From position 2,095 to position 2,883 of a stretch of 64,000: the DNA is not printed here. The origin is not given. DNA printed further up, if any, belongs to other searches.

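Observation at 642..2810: Soluble Cache protein heading a sigma28 operon with a 4HB chemoreceptor: possible two-part chemosensor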

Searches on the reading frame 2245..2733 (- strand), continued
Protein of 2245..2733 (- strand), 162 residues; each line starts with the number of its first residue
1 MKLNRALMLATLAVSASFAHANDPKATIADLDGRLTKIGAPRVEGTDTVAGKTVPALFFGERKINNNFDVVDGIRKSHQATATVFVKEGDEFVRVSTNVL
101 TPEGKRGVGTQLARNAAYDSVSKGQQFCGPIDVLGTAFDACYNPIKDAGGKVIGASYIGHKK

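Call 72: find_encoding_contigs(protein=P0184, flank=4000, max_places=2)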
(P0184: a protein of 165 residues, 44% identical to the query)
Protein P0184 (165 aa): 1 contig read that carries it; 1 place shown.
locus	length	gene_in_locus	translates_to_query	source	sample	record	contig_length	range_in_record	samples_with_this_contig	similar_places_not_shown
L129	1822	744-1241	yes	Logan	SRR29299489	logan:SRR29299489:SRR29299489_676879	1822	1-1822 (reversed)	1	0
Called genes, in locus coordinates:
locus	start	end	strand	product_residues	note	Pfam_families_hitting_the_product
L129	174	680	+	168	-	-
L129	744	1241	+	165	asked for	PF17201:Cache_3-Cache_2, PF17203:sCache_3_2, PF17202:sCache_3_3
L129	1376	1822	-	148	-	?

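Call 73: find_encoding_contigs(protein=P0182, flank=4000, max_places=2)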
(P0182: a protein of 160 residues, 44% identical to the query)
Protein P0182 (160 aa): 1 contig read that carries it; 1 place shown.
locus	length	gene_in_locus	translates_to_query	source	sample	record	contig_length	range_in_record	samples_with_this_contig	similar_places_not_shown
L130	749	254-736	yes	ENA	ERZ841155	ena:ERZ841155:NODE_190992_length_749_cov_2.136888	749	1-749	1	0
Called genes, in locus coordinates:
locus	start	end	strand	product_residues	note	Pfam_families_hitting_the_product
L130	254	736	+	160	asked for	PF17201:Cache_3-Cache_2, PF17202:sCache_3_3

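Call 74: find_related_loci(query=P0132, collection=metagenome_contigs, flank=3000)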
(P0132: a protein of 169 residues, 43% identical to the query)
Query P0132 (169 aa) in metagenome_contigs; peptide patterns used: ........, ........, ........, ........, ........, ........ (x = any residue, [..] = any of these).
454 stretches matched a pattern, but none encodes a relative of the query by tblastn (E <= 1e-3).
